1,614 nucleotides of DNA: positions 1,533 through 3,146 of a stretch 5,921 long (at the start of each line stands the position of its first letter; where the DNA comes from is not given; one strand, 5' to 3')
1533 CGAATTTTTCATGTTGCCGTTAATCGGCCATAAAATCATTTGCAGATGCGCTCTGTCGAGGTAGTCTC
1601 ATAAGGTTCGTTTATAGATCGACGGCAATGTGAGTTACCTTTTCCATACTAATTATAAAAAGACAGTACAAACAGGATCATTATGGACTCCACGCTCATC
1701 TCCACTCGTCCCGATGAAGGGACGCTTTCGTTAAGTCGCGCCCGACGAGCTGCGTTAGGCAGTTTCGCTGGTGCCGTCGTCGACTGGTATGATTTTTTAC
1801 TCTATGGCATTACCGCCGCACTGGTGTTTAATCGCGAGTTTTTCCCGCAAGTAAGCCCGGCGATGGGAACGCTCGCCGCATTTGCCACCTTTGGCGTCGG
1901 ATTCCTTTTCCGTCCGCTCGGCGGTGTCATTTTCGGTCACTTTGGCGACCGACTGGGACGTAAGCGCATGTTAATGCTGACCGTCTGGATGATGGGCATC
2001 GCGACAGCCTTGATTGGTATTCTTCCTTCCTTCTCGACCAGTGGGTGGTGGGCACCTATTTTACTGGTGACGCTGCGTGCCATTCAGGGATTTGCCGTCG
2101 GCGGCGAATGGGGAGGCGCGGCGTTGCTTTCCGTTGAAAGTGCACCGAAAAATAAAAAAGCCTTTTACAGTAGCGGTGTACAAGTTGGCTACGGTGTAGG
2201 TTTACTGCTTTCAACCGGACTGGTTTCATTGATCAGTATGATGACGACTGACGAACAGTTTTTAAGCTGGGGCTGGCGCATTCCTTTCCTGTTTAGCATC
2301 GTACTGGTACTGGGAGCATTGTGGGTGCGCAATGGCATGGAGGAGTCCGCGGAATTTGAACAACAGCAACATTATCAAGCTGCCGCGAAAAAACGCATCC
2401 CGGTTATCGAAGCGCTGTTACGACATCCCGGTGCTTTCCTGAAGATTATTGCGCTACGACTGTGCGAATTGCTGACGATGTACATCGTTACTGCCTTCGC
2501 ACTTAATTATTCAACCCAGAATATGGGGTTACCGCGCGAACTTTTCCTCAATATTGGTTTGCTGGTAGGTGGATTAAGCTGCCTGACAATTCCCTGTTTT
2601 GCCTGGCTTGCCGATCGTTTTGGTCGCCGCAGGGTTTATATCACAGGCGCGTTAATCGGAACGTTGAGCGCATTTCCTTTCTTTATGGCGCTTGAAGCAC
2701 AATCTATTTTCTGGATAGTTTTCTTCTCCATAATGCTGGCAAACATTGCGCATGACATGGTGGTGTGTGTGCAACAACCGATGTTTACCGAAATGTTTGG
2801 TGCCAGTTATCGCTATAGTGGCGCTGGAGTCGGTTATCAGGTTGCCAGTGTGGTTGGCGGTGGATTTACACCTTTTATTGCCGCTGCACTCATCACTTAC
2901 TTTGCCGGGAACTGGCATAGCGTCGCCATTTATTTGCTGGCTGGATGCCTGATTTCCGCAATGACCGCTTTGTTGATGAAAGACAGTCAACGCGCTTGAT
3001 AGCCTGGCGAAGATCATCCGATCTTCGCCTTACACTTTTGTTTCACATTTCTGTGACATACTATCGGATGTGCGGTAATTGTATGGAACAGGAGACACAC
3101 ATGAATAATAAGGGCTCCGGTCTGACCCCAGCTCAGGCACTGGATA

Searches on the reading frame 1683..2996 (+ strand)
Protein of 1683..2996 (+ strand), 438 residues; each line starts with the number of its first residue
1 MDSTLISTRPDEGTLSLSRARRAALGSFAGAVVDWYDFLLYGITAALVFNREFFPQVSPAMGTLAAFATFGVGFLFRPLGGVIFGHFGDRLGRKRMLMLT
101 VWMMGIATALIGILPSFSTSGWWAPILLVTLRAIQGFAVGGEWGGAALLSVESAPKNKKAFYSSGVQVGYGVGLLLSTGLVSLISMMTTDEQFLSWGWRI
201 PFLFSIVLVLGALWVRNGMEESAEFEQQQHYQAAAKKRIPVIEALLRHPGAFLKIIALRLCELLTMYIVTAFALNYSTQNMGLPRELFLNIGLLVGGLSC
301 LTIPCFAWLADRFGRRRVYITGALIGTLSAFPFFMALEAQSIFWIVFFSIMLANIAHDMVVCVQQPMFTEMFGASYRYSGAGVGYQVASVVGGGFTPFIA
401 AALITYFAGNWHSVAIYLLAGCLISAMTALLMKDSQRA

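Call 30: find_related_loci(query=window:1683-2996:+, collection=genome_contigs, flank=3000)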
Query window:1683-2996:+ (438 aa) in genome_contigs; peptide patterns used: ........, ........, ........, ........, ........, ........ (x = any residue, [..] = any of these).
394 stretches matched a pattern; 377 encode a relative of the query (tblastn E <= 1e-3); the best 80 are kept; 80 distinct loci.
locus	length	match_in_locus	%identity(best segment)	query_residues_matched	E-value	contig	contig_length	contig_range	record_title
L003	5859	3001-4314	100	1-438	0e+0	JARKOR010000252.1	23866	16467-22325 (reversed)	MAG: Candidatus Nanosynbacter sp. isolate D148_maxbin.008 k141_38397, whole genome shotgun sequence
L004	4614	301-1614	98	1-438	0e+0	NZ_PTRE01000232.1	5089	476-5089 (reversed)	Escherichia sp. MOD1-EC7003 MOD1-EC7003_233_length_5089_cov_91, whole genome shotgun sequence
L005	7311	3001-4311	97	1-437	0e+0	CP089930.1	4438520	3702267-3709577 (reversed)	Escherichia coli strain E69 chromosome, complete genome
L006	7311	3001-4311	97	1-437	0e+0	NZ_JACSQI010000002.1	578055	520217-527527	Escherichia whittamii strain Sa2BVA5 NODE_2_length_578055_cov_7.746463, whole genome shotgun sequence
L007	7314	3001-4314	97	1-438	0e+0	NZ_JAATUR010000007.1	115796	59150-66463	Escherichia coli strain SCPM-O-B-8794 7length=115796, whole genome shotgun sequence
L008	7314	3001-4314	97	1-438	0e+0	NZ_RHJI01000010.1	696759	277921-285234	Escherichia sp. E1V33 1V33_10_consensus, whole genome shotgun sequence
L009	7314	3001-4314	92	1-438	0e+0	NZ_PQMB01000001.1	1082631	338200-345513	Citrobacter amalonaticus strain S646 scaffold1.1, whole genome shotgun sequence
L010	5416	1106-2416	91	1-437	0e+0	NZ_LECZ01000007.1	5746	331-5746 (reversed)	Enterobacter genomosp. O strain GN03164 contig7, whole genome shotgun sequence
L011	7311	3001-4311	90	1-437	0e+0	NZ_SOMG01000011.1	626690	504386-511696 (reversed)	Lelliottia nimipressuralis strain 51 GCID_CRU_0002_NODE_2.ctg_1, whole genome shotgun sequence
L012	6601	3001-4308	91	1-436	0e+0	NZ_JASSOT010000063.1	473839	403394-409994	Lelliottia sp. V86_10 NODE_2_length_473839_cov_12.488231, whole genome shotgun sequence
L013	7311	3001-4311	90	1-437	0e+0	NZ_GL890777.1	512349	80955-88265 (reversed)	Enterobacter mori LMG 25706 ENTMO1_scaffold6, whole genome shotgun sequence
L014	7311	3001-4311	91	1-437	0e+0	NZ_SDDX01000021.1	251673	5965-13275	Lelliottia nimipressuralis strain CCUG 25894 CCUG25894T_0000021, whole genome shotgun sequence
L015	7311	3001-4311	91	1-438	0e+0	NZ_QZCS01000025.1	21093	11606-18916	Enterobacter chuandaensis strain 090028 25, whole genome shotgun sequence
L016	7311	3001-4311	90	1-437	0e+0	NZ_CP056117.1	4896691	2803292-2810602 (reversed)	Enterobacter cloacae strain DSM 26481 chromosome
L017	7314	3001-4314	91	1-438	0e+0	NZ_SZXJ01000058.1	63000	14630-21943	Citrobacter sp. wls619 contig44, whole genome shotgun sequence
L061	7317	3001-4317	87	1-437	0e+0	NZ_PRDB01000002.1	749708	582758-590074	Klebsiella michiganensis strain DSM 25444 contig_2, whole genome shotgun sequence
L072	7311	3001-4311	83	1-436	0e+0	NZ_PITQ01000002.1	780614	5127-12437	Rahnella sp. AA NODE_2_length_780614_cov_39.2038, whole genome shotgun sequence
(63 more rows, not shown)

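Call 61: search_protein_families(proteins=[L013:2169-2744:-, L013:1207-2172:+, L061:2200-2697:-, L061:264-2207:-, L072:1664-2362:+, L072:2368-2661:+], library=ncbifam, max_evalue=0.00001)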
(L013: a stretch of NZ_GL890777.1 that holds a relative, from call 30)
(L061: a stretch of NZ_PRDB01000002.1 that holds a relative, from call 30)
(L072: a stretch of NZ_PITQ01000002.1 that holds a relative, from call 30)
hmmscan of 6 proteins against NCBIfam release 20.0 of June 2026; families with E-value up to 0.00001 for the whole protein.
L013:2169-2744:- (191 aa): 1 family
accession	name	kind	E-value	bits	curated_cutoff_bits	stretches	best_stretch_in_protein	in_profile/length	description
NF008271.1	PRK11045.1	equivalog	5.9e-82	273.5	155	1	8-191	5-188/188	lipid IV(A) palmitoyltransferase PagP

L013:1207-2172:+ (321 aa): 0 families

L061:2200-2697:- (165 aa): 0 families

L061:264-2207:- (647 aa): 27 families (the best 25 are shown)
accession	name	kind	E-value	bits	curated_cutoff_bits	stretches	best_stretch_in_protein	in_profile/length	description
NF045675.1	PhdiestaseDibA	equivalog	9.6e-124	414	980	1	223-640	194-617/623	phosphodiesterase DibA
NF007474.0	PRK10060.1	equivalog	1.4e-102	344.1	782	1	225-641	230-647/663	cyclic di-GMP phosphodiesterase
NF008467.0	PRK11359.1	equivalog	3.1e-100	336.4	857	1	211-638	360-782/800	oxygen-sensing cyclic-di-GMP phosphodiesterase DosP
NF052458.1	PhdiestGepA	equivalog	5.9e-100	335.7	1200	1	210-642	403-835/840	phosphodiesterase GepA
NF053781.1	cdiGMPphdstlr2612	equivalog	1.1e-97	328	1600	1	206-641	815-1258/1268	Tlr1612 family c-di-GMP phosphodiesterase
NF007298.0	PRK09776.1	equivalog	1.1e-75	255.4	1135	1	225-642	677-1100/1111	diguanylate cyclase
NF008807.1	PRK11829.1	equivalog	6.9e-71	239.2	733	1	236-638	246-652/670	biofilm formation regulator HmsP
NF007839.0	PRK10551.1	equivalog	4.9e-53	180.5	461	1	404-641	263-503/518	cyclic di-GMP phosphodiesterase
NF045673.1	c-di-GMPRcptLapD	equivalog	1.5e-50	172.2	1020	1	197-640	201-646/647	cyclic di-GMP receptor LapD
NF052596.1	RR_EAL_PvrR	equivalog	5.6e-49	166.8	580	1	401-637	138-378/398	response regulator cyclic di-GMP phosphodiesterase PvrR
NF007423.1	PRK09966.1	equivalog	3.9e-43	147.8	325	1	210-381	217-390/390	diguanylate cyclase DgcN/YfiN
TIGR00254.1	GGDEF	domain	9.5e-37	126.3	37.4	1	228-390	1-166/168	diguanylate cyclase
NF008281.1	PRK11059.1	equivalog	6.6e-35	120.5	663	1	212-639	201-630/633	RNase E specificity factor CsrD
NF007380.0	PRK09894.1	equivalog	3.9e-31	108.5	256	1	224-388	121-284/296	diguanylate cyclase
NF038266.1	diguan_SiaD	equivalog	7.2e-29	100.9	290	1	218-385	80-249/252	biofilm regulation diguanylate cyclase SiaD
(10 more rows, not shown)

L072:1664-2362:+ (232 aa): 6 families
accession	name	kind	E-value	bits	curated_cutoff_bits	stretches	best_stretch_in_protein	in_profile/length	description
TIGR00005.1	rluA_subfam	subfamily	1.1e-49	169.3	192.7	1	12-227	68-283/298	RluA family pseudouridine synthase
NF007543.0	PRK10158.1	equivalog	5.4e-44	150.5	286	1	10-226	7-213/219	bifunctional tRNA pseudouridine(32) synthase/23S rRNA pseudouridine(746) synthase RluA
NF008385.0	PRK11180.1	equivalog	4.5e-35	121.5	351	1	16-227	83-298/325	23S rRNA pseudouridine(1911/1915/1917) synthase RluD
NF008321.0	PRK11112.1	equivalog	2e-30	105.9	328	1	17-225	2-218/257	tRNA pseudouridine(65) synthase TruC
NF008249.0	PRK11025.1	equivalog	1e-26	93.6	378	1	18-225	94-297/317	23S rRNA pseudouridine(955/2504/2580) synthase RluC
TIGR01621.1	RluA-like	hypoth_equivalog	5.3e-21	74.9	222.3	1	16-215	1-183/217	TIGR01621 family pseudouridine synthase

L072:2368-2661:+ (97 aa): 0 families
